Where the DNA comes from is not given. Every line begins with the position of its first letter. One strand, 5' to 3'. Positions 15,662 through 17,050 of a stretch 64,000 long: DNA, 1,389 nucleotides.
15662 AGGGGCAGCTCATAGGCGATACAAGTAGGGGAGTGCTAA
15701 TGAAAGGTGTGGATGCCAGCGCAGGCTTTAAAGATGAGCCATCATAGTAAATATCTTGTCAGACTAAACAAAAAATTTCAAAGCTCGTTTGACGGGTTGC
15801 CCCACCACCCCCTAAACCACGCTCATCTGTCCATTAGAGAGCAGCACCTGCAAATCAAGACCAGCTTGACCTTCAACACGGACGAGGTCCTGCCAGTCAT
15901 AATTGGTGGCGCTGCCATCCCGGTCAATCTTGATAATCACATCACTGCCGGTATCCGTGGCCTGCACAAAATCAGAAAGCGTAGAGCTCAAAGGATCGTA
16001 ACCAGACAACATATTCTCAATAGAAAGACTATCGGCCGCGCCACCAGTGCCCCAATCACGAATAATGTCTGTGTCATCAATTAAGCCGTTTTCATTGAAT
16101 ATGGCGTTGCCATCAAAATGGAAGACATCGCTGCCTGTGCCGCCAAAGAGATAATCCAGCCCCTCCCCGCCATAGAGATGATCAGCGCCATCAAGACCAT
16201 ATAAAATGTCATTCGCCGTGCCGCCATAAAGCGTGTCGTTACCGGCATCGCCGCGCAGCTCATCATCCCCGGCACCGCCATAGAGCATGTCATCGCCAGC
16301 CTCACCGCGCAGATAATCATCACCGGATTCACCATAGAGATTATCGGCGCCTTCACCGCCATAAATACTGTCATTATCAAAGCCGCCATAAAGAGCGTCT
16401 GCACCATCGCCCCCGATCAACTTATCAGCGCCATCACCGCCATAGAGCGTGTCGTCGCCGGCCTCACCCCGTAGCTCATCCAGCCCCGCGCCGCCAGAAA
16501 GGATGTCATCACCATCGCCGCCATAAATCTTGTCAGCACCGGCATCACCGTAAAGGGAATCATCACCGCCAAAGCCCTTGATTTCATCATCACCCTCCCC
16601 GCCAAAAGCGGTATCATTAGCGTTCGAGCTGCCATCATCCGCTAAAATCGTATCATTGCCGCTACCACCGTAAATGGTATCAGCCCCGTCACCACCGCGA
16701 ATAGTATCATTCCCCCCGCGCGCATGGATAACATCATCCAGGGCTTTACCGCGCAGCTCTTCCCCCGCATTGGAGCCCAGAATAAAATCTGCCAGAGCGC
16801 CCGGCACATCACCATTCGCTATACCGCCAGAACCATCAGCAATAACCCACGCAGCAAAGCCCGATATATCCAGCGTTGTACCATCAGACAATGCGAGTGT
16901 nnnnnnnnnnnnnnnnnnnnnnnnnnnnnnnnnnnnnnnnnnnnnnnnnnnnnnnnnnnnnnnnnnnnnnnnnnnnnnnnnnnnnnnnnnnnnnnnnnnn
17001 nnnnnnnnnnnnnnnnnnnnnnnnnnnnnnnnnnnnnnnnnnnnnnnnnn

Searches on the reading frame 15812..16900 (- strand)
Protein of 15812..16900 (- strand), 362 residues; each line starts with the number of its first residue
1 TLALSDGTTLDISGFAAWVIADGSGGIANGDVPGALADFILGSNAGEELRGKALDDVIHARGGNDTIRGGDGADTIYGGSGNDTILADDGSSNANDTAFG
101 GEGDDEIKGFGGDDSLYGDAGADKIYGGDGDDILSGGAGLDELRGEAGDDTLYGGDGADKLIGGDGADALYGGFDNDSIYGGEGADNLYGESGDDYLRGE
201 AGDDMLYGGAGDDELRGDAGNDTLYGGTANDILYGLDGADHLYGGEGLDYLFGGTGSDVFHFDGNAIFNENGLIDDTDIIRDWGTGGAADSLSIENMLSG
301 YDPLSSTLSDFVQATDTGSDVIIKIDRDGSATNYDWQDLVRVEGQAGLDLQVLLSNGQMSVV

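Call 55: search_protein_families(library=ncbifam, proteins=[window:15812-16900:-], max_evalue=0.01)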
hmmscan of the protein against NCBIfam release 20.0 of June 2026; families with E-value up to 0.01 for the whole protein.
window:15812-16900:- (362 aa): 8 families
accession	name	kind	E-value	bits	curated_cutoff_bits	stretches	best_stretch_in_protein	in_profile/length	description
NF033943.0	RTX_toxin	subfamily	2.4e-35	122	1000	2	150-270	688-812/930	RTX family hemolysin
NF046115.1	Ca_rpt_SMc04171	equivalog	6.1e-29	101.6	625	4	186-322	415-545/574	SMc04171 family calcium-binding repeat protein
NF033203.1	entero_EhxA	exception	6.8e-28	97.3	2000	3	150-265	721-836/997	enterohemolysin EhxA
NF053766.1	ZapA_metallo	exception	3.9e-27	95.4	940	5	207-326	334-446/483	ZapA family metalloprotease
NF035945.1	Zn_serralysin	subfamily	6.8e-25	88.2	500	4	217-329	324-429/462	serralysin family metalloprotease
NF050046.1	PueAB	exception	3.7e-12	45.5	670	4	39-85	371-417/616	polyurethane esterase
TIGR03661.1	T1SS_VCA0849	domain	2.8e-07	31.6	17.6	1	278-359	1-90/91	type I secretion C-terminal target domain-containing protein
NF052454.1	BtaGlycanEglC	equivalog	1e-06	28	700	0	126-170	104-150/459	endo-1,3-1,4-beta-glycanase EglC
